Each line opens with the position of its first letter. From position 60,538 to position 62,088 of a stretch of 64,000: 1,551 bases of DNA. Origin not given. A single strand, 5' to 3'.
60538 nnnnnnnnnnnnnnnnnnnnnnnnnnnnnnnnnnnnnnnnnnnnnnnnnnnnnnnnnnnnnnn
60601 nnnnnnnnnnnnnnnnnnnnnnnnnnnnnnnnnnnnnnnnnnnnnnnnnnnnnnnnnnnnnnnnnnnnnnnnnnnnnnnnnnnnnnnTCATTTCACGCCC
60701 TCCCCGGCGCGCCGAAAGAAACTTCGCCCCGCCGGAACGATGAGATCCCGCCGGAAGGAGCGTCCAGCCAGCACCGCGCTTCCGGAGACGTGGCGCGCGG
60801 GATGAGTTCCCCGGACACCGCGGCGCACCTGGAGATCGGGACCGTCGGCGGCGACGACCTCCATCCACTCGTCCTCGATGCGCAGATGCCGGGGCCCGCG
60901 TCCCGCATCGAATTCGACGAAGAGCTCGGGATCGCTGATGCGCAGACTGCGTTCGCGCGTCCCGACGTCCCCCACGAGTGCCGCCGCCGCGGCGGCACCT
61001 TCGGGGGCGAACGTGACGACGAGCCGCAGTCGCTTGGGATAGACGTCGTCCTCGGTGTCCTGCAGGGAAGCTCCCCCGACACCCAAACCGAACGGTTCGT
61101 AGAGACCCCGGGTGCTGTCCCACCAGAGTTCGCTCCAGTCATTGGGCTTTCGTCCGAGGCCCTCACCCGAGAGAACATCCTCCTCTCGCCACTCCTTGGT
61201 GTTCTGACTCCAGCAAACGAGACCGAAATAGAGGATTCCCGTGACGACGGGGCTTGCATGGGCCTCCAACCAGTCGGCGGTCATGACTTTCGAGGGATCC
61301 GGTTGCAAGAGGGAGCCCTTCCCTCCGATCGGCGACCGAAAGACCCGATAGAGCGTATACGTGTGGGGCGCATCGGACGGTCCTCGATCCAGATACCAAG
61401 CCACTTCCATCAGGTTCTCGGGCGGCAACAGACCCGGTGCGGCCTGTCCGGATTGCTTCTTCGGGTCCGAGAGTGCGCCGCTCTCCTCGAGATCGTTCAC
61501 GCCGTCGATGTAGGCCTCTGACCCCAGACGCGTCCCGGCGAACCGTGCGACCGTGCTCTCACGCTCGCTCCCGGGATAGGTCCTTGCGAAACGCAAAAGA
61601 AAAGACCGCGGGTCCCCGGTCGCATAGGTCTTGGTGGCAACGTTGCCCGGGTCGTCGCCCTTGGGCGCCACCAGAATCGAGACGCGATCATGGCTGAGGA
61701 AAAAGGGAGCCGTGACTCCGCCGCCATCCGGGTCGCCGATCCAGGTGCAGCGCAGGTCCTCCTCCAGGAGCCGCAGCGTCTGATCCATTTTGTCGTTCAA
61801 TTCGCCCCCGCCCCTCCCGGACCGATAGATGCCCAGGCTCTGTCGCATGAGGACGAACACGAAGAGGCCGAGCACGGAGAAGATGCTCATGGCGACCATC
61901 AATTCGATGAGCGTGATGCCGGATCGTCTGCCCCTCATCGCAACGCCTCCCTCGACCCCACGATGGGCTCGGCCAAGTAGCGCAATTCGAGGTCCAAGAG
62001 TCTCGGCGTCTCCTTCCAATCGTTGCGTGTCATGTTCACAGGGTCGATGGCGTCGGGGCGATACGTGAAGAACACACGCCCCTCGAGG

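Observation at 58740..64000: Translationally coupled pseudopilin operon with atypical partners (large upstream protein, two prepilin-like genes, zinc-ribbon protein)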

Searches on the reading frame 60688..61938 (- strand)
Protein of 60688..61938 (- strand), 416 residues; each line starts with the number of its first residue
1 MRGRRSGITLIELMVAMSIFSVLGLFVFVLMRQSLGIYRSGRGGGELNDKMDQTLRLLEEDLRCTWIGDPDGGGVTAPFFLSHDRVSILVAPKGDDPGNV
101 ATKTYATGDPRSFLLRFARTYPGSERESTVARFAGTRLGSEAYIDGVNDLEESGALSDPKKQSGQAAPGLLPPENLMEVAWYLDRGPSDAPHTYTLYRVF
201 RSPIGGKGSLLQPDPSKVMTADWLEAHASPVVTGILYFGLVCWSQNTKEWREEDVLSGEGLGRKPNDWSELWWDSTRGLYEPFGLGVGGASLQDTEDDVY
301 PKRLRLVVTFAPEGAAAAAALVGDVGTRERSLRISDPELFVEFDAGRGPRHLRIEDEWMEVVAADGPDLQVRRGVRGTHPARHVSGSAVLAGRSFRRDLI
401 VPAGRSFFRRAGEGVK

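Call 4: search_protein_families(library=pfam, proteins=[window:60688-61938:-], max_evalue=0.1)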
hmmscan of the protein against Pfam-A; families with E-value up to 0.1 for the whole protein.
window:60688-61938:- (416 aa): 1 family
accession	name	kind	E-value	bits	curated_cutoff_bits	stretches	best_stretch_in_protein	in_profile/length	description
PF07963.17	N_methyl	-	4e-07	29.8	21.2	1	4-27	3-26/27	Prokaryotic N-terminal methylation motif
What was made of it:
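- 60688..61938 (-): A 416-aa GspJ/PilW-like minor pseudopilin with a C-terminal phage-tail-fibre-like beta module. N_methyl 29.8 bits (call 4).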

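Call 5: find_encoding_contigs(protein=window:60688-61938:-, flank=10000, max_places=6)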
Protein window:60688-61938:- (416 aa): 2 contigs read that carry it; 2 places shown.
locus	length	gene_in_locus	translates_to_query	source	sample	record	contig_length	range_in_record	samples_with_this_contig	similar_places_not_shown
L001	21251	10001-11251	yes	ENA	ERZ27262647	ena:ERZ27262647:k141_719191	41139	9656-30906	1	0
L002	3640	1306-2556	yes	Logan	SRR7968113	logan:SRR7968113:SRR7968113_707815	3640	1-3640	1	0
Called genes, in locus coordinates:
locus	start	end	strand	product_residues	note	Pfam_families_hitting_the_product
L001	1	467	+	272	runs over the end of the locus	-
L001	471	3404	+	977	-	PF13181:TPR_8 (faint), PF13424:TPR_12 (faint), PF13428:TPR_14 (faint), PF00515:TPR_1 (faint), PF07719:TPR_2 (faint), PF23914:TPR_CcmH_CycH (weak), PF13432:TPR_16 (weak), PF14559:TPR_19 (weak), +4 more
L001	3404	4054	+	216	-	PF07963:N_methyl, PF08334:T2SSG (faint)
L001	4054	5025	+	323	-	PF07963:N_methyl, PF13385:Laminin_G_3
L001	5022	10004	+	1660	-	-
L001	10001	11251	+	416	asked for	PF07963:N_methyl (weak)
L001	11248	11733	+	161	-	PF07963:N_methyl (weak)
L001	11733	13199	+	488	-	-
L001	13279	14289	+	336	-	PF00639:Rotamase, PF13616:Rotamase_3 (faint)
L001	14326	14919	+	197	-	PF04079:SMC_ScpB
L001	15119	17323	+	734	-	-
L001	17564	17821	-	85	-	PF01809:YidD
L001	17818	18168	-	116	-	PF00825:Ribonuclease_P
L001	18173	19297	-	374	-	PF07719:TPR_2 (faint), PF12895:ANAPC3 (faint), PF13428:TPR_14 (faint), PF24575:TPR_Slam (faint), PF13414:TPR_11 (faint), PF13424:TPR_12 (faint), PF13432:TPR_16 (faint), PF14559:TPR_19 (weak)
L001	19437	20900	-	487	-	PF05833:NFACT_N, PF05670:NFACT-R_1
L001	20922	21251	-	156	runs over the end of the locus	PF00334:NDK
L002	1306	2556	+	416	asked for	PF07963:N_methyl (weak)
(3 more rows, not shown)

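Call 7: search_protein_families(library=ncbifam, proteins=[L001:471-3404:+, L001:3404-4054:+, L001:4054-5025:+, L001:5022-10004:+, L001:10001-11251:+, L001:11248-11733:+, L001:11733-13199:+, L001:3-467:+], max_evalue=0.1)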
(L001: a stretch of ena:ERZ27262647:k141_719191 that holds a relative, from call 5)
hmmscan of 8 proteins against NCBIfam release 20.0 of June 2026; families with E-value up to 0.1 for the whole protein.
L001:471-3404:+ (977 aa): 27 families (the best 25 are shown)
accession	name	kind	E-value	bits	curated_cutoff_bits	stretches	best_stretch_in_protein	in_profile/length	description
TIGR02917.1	PEP_TPR_lipo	equivalog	1.4e-28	99.3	312.2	2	443-729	312-594/899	XrtA/PEP-CTERM system TPR-repeat protein PrsT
TIGR02552.1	LcrH_SycD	equivalog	7.2e-17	61.4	104.8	3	568-629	53-114/136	SycD/LcrH family type III secretion system chaperone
TIGR02521.1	type_IV_pilW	equivalog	3.5e-16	59.5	154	2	534-719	33-219/234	type IV pilus biogenesis/stability protein PilW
NF040959.1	MamA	equivalog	5.9e-16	58.5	200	2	581-728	51-199/204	magnetosome protein MamA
NF033920.0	C39_PA2778_fam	equivalog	5.2e-13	49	150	2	477-561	169-253/255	PA2778 family cysteine peptidase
NF008757.0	PRK11788.1-5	equivalog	2e-11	43.7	363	2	581-728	194-343/388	lipopolysaccharide assembly protein LapB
NF008520.0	PRK11447.1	equivalog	3e-08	31.9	858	1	401-538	283-425/1157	cellulose synthase complex outer membrane protein BcsC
TIGR03939.1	PGA_TPR_OMP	equivalog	1.8e-07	29.8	366.65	2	478-555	409-486/800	poly-beta-1,6 N-acetyl-D-glucosamine export porin PgaA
NF047371.1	FlcA_CTERM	equivalog_domain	3.7e-07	29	300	1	370-595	330-535/646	periplasmic flagellar collar protein FlcA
NF033762.1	social_mot_Tgl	equivalog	3.1e-06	26.7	225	1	405-541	49-179/252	social motility TPR repeat lipoprotein Tgl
TIGR02795.1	tol_pal_ybgF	equivalog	4.9e-05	23.9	90.1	0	611-693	12-100/119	tol-pal system protein YbgF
NF052312.1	T9SS_PorW_SprE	equivalog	8.1e-05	21.4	250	1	652-745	121-222/716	type IX secretion system periplasmic lipoprotein PorW/SprE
NF053720.1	NsdA_fam_reg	subfamily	0.0001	22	75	1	623-715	229-327/432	NsdA family TPR-like regulatory protein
NF008391.2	PRK11189.1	equivalog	0.00015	21.4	250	0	517-601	84-167/297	lipoprotein NlpI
NF052415.1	T3SS_chap_SctY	equivalog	0.00023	21.7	70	1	599-694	4-102/106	type III secretion apparatus assembly chaperone SctY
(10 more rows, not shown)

L001:3404-4054:+ (216 aa): 17 families
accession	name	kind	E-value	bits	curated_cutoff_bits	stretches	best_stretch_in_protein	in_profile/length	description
TIGR01710.1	typeII_sec_gspG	equivalog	8.8e-16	58.2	88.85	1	10-71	2-61/134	type II secretion system major pseudopilin GspG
NF041775.1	typeIV_PilA_Myxo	equivalog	1.1e-08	35.3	400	1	6-64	8-66/214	type IV pilin protein PilA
TIGR02532.1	IV_pilin_GFxxxE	domain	3.7e-08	32.9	16.3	1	10-30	3-23/24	prepilin-type N-terminal cleavage/methylation domain-containing protein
TIGR01708.2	typeII_sec_gspH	equivalog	4.7e-07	30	80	1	9-62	2-52/169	type II secretion system minor pseudopilin GspH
NF041013.1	T4P_ComGE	equivalog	5.1e-06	26.5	49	1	7-63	2-59/83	competence type IV pilus minor pilin ComGE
NF040999.1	pilin_ComGC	equivalog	5.5e-06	26.5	75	1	9-64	2-57/84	competence type IV pilus major pilin ComGC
NF007862.0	PRK10574.1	equivalog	9.3e-06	25.8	138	1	7-34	3-30/145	prepilin peptidase-dependent pilin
NF007800.0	PRK10506.1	equivalog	0.00017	21.4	158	1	5-45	5-44/163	prepilin peptidase-dependent protein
TIGR02596.1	TIGR02596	subfamily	0.00031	20.9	70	1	11-49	1-38/196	Verru_Chthon cassette protein D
TIGR02599.1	TIGR02599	subfamily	0.0076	15.5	256.5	1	10-47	1-38/361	Verru_Chthon cassette protein C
TIGR01711.1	gspJ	equivalog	0.008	16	64.85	1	10-42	2-34/192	type II secretion system minor pseudopilin GspJ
NF040982.1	ComGD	equivalog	0.01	16.2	70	1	9-52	2-45/139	competence type IV pilus minor pilin ComGD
NF038304.1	EPS_HpsC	equivalog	0.027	14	200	1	5-63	17-76/318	hormogonium polysaccharide secretion pseudopilin HpsC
TIGR02523.1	type_IV_pilV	equivalog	0.037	14.5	52.2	1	9-54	2-43/139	type IV pilus modification protein PilV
TIGR01707.1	gspI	equivalog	0.037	14.5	44.35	1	10-40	1-28/101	type II secretion system minor pseudopilin GspI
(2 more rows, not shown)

L001:4054-5025:+ (323 aa): 9 families
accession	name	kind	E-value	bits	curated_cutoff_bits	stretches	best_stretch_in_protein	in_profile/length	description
NF047827.1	T3SSXpsH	equivalog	5.5e-09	36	160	1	5-78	1-74/145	type II secretion system protein XpsH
TIGR01708.2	typeII_sec_gspH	equivalog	1.2e-07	31.9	80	1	5-72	2-69/169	type II secretion system minor pseudopilin GspH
TIGR02532.1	IV_pilin_GFxxxE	domain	3.1e-06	26.8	16.3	1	5-26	2-23/24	prepilin-type N-terminal cleavage/methylation domain-containing protein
NF007800.0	PRK10506.1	equivalog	0.0003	20.7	158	1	1-67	5-71/163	prepilin peptidase-dependent protein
NF007862.0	PRK10574.1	equivalog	0.0032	17.6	138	1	1-27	1-27/145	prepilin peptidase-dependent pilin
TIGR02596.1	TIGR02596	subfamily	0.0042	17.2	70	1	8-60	2-54/196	Verru_Chthon cassette protein D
NF041013.1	T4P_ComGE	equivalog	0.0068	16.5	49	1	5-32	4-31/83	competence type IV pilus minor pilin ComGE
TIGR01707.1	gspI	equivalog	0.0095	16.4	44.35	1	6-27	1-22/101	type II secretion system minor pseudopilin GspI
NF040982.1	ComGD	equivalog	0.047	14.1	70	1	5-69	2-66/139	competence type IV pilus minor pilin ComGD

L001:5022-10004:+ (1660 aa): 3 families
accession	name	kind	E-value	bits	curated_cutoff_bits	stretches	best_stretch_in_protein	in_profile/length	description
NF037980.1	T2SS_GspK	equivalog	2.6e-06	27.2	130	1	13-74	2-63/307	type II secretion system minor pseudopilin GspK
TIGR02600.1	Verru_Chthon_A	subfamily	5.7e-05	21.2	332.3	1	14-74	1-61/1296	Verru_Chthon cassette protein A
NF011704.0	PRK15124.1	equivalog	0.092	12.7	184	0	780-818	55-93/176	RNA 2',3'-cyclic phosphodiesterase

L001:10001-11251:+ (416 aa): 4 families
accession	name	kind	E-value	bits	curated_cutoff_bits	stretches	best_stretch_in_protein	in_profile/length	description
TIGR02532.1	IV_pilin_GFxxxE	domain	0.00012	21.8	16.3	1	6-27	2-23/24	prepilin-type N-terminal cleavage/methylation domain-containing protein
TIGR01707.1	gspI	equivalog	0.004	17.6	44.35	1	7-34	1-28/101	type II secretion system minor pseudopilin GspI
NF007848.0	PRK10557.1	equivalog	0.031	13.6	120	1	2-63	7-68/192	prepilin peptidase-dependent protein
NF041013.1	T4P_ComGE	equivalog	0.055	13.6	49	1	7-32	5-30/83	competence type IV pilus minor pilin ComGE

L001:11248-11733:+ (161 aa): 7 families
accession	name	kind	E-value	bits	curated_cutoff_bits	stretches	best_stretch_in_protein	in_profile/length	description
TIGR02523.1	type_IV_pilV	equivalog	0.00031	21.2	52.2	1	11-70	2-61/139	type IV pilus modification protein PilV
NF041013.1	T4P_ComGE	equivalog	0.0007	19.6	49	1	9-37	2-30/83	competence type IV pilus minor pilin ComGE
NF047828.1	T3SSXpsI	equivalog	0.0015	18.6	150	1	12-59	3-51/132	type II secretion system protein XpsI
TIGR02532.1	IV_pilin_GFxxxE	domain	0.0043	16.8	16.3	1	11-32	2-23/24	prepilin-type N-terminal cleavage/methylation domain-containing protein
NF041002.1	pilin_ComGF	equivalog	0.0064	16.7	80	1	11-38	2-29/139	competence type IV pilus minor pilin ComGF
TIGR02599.1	TIGR02599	subfamily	0.026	13.8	256.5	1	12-47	1-36/361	Verru_Chthon cassette protein C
NF006453.0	PRK08808.1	equivalog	0.046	12.8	295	1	7-44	3-41/211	type II secretion system protein J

L001:11733-13199:+ (488 aa): 1 family
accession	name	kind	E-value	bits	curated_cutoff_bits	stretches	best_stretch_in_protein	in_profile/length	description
NF008757.0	PRK11788.1-5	equivalog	0.014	14.5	363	1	167-230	215-278/388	lipopolysaccharide assembly protein LapB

L001:3-467:+ (154 aa): 0 families
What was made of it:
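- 60206..60691 (-): A 161-aa small minor pseudopilin. I assign it as GspI/PilV-like from its size, position and N-terminus only. Weak N-terminal hits to PilV, XpsI and ComGE (call 7).
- On GspK / PilX minor pseudopilin (giant protein): NF037980 hits residues 13-74 at 2.6e-6 (call 7). 27.2 bits (call 7).
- On GspI / PilV minor pseudopilin (161-aa protein): PilV reaches 21 bits against a cut-off of 52, and XpsI 18.6 against 150 (call 7).
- On Verru_Chthon cassette (TIGR02596-02600): Protein A scores 21 against 332, C scores 15.5 against 256, and D scores 21 against 70 (call 7).
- Closest known: T2SS pseudopilus tip complex GspH-I-J-K with major pseudopilin GspG. Same: The G-like N-terminal half matches GspG (call 7).
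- Closest known: T2SS pseudopilus tip complex GspH-I-J-K with major pseudopilin GspG. Different: All members score below NCBIfam's Gsp cut-offs (call 7).
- Closest known: Verru_Chthon cassette. Same: There are weak N-terminal hits to A (5.7e-5), C and D (call 7).
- The G-, H-, I- and K-like proteins match the Gsp models mainly in the N-terminal helix and all fall below the curated cut-offs (call 7).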

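Call 8: search_protein_families(library=pfam, proteins=[L001:471-3404:+, L001:3404-4054:+, L001:4054-5025:+, L001:5022-10004:+, L001:3-467:+], max_evalue=0.1)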
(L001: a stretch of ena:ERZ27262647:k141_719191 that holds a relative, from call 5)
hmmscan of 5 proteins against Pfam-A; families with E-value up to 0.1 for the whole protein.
L001:471-3404:+ (977 aa): 18 families
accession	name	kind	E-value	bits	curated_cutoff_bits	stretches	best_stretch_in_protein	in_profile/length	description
PF07719.23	TPR_2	-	5.6e-20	70.2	27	2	637-667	3-33/34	Tetratricopeptide repeat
PF14559.12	TPR_19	-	1.8e-19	70.3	25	6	648-702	4-58/68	Tetratricopeptide repeat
PF13428.12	TPR_14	-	4.8e-18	64.3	23.5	4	568-608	2-42/44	Tetratricopeptide repeat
PF13432.12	TPR_16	-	2.1e-15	57.3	32.7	5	504-563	3-62/65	Tetratricopeptide repeat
PF23914.1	TPR_CcmH_CycH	-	5.9e-14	52.6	42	3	368-498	31-155/158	Cytochrome c-type biogenesis protein H TPR domain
PF00515.34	TPR_1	-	4.6e-13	48.8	27.8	0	390-419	4-33/34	Tetratricopeptide repeat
PF13181.12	TPR_8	-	5e-13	48.5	25.7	1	387-419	1-33/34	Tetratricopeptide repeat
PF13414.12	TPR_11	-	5.7e-12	45.6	26.8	1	395-435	2-42/42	TPR repeat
PF13431.12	TPR_17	-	2.5e-08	34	24.4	0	410-435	2-27/34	Tetratricopeptide repeat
PF13424.12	TPR_12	-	7.6e-08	32.9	30.1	1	534-597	5-75/77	Tetratricopeptide repeat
PF13371.12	TPR_9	-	7e-06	26.4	35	1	650-698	10-58/73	Tetratricopeptide repeat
PF13174.12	TPR_6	-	1.5e-05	25.7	26.3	0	706-728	4-26/33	Tetratricopeptide repeat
PF12895.13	ANAPC3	-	0.0002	22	27.2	0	585-660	7-81/82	Anaphase-promoting complex, cyclosome, subunit 3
PF25062.1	ARM_TT21_N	-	0.0025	18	40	0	642-728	107-194/222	Tetratricopeptide repeat protein 21 N-terminal ARM repeat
PF14561.12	TPR_20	-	0.0046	17.7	25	1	685-745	5-66/90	Tetratricopeptide repeat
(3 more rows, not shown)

L001:3404-4054:+ (216 aa): 2 families
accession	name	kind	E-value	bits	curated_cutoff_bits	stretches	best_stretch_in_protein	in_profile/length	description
PF07963.17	N_methyl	-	1.2e-08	34.5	21.2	1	6-29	2-25/27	Prokaryotic N-terminal methylation motif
PF08334.16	T2SSG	-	5.7e-06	26.8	21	0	37-72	5-38/108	Type II secretion system (T2SS), protein G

L001:4054-5025:+ (323 aa): 3 families
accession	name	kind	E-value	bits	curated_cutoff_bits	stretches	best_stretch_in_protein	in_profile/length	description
PF13385.13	Laminin_G_3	-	4.5e-09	37.1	27.6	1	135-251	19-139/151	Concanavalin A-like lectin/glucanases superfamily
PF07963.17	N_methyl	-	6.4e-08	32.3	21.2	1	1-26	1-26/27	Prokaryotic N-terminal methylation motif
PF02210.31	Laminin_G_2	-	0.0035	18.2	22.9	1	154-239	17-99/126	Laminin G domain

L001:5022-10004:+ (1660 aa): 0 families

L001:3-467:+ (154 aa): 0 families
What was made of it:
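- On Type IV filament superfamily pilin or pseudopilin (class III signal peptide): The G-like and H-like proteins score 34.5 and 32.3 bits (call 8).
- GspG-like N-terminal half: TIGR01710 8.8e-16 and Pfam T2SSG 5.7e-6 (calls 7, 8). H-like with Laminin_G_3 at 4.5e-9 (call 8).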

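Call 14: find_homologous_proteins(query=L001:5022-10004:+, max_evalue=0.001)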
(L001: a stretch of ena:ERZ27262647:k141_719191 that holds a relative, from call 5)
Query L001:5022-10004:+ (1660 aa): 5 proteins with E <= 0.001 among 8000 candidates.
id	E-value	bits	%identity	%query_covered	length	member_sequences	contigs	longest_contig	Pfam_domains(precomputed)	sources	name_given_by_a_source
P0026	0.0e+0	3536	92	100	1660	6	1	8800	-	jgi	-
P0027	0.0e+0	1705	48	100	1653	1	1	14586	-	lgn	-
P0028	0.0e+0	1539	46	100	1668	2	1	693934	-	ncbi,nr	ncbi:MAG: hypothetical protein H6807_05820 [Planctomycetes bacterium]|nr:hypothetical protein [Planc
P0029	0.0e+0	1449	44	99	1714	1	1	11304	-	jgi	jgi:hypothetical protein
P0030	0.0e+0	1398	44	100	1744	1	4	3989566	-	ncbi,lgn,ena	ncbi:MAG: hypothetical protein V3W41_10275 [Planctomycetota bacterium]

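Call 15: find_encoding_contigs(protein=P0030, flank=10000, max_places=1)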
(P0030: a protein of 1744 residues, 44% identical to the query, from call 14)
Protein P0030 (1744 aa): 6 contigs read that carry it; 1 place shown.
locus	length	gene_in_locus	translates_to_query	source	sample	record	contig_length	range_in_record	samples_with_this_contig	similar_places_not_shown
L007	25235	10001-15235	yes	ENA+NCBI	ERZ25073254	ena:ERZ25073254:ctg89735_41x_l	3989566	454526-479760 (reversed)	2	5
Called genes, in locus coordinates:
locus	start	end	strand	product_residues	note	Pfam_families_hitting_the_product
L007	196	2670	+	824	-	PF00498:FHA, PF16697:Yop-YscD_cpl, PF00498:FHA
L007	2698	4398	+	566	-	PF11104:PilM_2, PF14450:FtsA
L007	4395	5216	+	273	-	-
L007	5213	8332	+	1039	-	PF13428:TPR_14 (faint), PF13371:TPR_9 (faint), PF00515:TPR_1 (faint), PF07719:TPR_2 (faint), PF13432:TPR_16, PF14559:TPR_19 (weak), PF13432:TPR_16 (weak), PF14559:TPR_19 (weak), +7 more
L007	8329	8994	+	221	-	PF07963:N_methyl (weak)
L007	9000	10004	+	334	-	PF13385:Laminin_G_3 (weak)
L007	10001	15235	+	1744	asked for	-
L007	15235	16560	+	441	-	-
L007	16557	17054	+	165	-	PF07963:N_methyl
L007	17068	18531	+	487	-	-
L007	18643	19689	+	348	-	PF13145:Rotamase_2 (faint), PF00639:Rotamase, PF13616:Rotamase_3 (weak)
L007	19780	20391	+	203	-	PF04079:SMC_ScpB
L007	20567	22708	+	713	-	-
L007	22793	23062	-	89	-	PF01809:YidD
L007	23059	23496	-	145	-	PF00825:Ribonuclease_P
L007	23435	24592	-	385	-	PF12895:ANAPC3 (faint), PF13371:TPR_9 (faint), PF13424:TPR_12 (faint), PF00515:TPR_1 (faint), PF07719:TPR_2 (faint), PF13428:TPR_14 (faint), PF13432:TPR_16 (faint), PF14559:TPR_19 (weak)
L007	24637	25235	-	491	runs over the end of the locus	PF05833:NFACT_N, PF05670:NFACT-R_1, PF18297:NFACT-R_2 (faint)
